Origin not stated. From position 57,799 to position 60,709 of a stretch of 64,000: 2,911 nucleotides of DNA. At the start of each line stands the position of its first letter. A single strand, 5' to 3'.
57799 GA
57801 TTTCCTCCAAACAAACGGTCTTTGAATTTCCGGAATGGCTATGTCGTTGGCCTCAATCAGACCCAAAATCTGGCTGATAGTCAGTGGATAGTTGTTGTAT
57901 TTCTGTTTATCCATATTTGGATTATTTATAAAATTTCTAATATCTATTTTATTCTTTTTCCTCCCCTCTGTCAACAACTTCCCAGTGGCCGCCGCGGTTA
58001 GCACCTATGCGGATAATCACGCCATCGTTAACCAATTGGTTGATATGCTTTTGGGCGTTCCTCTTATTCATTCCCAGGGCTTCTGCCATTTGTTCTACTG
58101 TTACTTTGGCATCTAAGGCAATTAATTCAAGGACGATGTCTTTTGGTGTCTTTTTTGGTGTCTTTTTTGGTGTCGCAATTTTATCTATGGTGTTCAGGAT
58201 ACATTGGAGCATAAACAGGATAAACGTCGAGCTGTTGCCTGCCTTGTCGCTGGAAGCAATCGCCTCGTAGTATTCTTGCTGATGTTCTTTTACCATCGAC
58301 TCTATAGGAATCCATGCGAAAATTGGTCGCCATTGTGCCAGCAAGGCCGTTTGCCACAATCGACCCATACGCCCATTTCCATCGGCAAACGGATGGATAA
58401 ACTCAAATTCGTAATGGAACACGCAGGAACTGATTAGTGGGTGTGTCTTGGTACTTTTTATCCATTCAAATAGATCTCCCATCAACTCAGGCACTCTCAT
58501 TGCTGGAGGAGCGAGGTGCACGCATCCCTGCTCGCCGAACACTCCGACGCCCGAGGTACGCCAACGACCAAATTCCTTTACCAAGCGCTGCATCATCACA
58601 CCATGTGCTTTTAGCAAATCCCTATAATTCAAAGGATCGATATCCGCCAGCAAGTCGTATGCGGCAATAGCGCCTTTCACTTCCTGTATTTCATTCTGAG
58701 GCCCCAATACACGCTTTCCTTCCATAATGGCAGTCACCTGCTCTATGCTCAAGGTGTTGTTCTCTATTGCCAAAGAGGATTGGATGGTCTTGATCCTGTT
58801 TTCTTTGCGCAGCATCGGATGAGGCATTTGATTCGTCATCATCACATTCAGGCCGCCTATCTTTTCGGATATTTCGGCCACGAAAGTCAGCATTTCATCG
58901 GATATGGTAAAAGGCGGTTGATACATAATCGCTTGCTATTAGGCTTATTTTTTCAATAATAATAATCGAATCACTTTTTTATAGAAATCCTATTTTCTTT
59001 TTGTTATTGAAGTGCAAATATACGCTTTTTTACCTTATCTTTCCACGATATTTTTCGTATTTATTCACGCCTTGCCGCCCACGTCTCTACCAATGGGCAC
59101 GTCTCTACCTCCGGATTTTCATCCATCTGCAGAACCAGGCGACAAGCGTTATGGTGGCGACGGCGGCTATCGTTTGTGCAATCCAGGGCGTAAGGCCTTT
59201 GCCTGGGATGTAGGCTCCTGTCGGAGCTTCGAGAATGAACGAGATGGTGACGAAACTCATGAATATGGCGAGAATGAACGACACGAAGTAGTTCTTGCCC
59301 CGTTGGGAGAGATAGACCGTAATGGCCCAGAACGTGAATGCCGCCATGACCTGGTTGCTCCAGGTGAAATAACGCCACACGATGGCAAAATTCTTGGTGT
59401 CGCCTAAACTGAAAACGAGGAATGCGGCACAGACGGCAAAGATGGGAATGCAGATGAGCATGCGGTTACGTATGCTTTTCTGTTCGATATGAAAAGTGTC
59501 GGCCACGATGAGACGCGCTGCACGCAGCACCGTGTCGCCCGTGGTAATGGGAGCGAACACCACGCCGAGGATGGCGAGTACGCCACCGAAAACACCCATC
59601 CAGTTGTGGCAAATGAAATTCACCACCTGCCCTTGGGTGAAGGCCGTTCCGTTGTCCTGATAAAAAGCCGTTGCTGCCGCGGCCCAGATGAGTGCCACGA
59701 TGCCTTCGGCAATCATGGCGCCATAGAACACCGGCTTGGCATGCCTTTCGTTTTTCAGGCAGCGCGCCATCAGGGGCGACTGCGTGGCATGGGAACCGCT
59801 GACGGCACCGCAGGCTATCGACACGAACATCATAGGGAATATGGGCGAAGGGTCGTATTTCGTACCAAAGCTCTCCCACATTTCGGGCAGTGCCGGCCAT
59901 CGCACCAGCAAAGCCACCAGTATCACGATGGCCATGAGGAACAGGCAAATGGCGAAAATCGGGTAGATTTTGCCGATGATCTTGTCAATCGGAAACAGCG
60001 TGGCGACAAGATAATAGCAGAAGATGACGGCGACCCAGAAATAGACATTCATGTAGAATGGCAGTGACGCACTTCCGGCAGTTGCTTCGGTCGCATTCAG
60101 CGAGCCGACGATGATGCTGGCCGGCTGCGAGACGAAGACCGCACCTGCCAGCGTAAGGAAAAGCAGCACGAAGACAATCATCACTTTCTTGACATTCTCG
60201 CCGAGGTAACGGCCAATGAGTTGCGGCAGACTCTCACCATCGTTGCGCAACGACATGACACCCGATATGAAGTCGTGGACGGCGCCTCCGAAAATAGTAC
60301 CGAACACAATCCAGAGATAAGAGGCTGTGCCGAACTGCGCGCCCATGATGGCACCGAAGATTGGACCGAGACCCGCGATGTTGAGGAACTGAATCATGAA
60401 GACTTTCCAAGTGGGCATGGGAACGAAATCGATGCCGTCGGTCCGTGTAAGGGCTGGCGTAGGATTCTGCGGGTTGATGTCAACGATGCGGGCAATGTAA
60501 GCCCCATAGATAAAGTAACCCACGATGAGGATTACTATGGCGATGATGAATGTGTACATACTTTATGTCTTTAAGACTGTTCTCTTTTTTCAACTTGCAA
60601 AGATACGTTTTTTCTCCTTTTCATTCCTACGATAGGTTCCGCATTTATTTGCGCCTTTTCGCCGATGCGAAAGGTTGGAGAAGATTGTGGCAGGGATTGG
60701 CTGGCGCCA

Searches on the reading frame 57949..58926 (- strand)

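Call 39: search_protein_families(library=pfam, proteins=[window:57949-58926:-], max_evalue=0.0001)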
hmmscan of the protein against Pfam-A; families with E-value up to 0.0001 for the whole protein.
window:57949-58926:- (325 aa): 2 families
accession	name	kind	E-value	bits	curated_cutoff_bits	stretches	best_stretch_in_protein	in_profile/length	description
PF02661.23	Fic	-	2.9e-20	73.4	24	1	98-196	1-93/93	Fic/DOC family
PF13412.12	HTH_24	-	1.2e-05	25.2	21.9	1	265-304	8-47/48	Winged helix-turn-helix DNA-binding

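Call 40: search_protein_families(library=padloc, proteins=[window:57949-58926:-], max_evalue=0.00001)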
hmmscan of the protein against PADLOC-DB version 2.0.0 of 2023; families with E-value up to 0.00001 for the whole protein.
window:57949-58926:- (325 aa): 6 families
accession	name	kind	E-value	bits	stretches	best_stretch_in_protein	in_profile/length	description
PDLC03963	SoFic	-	2.1e-48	163.6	1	6-308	18-342/361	-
PDLC04837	PDC-S04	-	2.1e-17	61.2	1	43-238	25-219/234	-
PDLC04836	PDC-S04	-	7.5e-16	56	1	50-229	32-215/244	-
PDLC04840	PDC-S04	-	1.2e-15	55.9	1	45-228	13-201/227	-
PDLC04966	PDC-S24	-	2.6e-14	51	1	131-225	269-367/497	-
PDLC04839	PDC-S04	-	1.6e-10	39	1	98-228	58-188/205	-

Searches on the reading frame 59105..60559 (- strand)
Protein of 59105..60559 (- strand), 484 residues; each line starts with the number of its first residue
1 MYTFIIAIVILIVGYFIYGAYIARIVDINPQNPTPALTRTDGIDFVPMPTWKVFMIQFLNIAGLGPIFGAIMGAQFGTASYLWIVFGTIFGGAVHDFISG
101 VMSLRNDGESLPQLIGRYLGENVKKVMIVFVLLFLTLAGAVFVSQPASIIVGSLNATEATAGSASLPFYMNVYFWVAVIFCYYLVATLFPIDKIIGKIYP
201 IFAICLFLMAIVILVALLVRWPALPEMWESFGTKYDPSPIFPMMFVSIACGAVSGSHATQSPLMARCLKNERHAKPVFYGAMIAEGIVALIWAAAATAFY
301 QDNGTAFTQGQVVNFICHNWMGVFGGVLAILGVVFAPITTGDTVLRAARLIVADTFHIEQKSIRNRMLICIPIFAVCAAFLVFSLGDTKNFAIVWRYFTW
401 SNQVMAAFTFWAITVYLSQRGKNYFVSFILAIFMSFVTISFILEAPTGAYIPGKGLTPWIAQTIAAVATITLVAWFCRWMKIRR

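Call 39: search_protein_families(library=pfam, proteins=[window:59105-60559:-], max_evalue=0.0001)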
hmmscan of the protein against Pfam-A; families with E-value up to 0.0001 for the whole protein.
window:59105-60559:- (484 aa): 1 family
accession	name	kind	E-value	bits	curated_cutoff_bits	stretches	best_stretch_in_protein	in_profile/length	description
PF02554.20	CstA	-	2.4e-62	211.9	27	3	3-157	5-157/560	Carbon starvation protein CstA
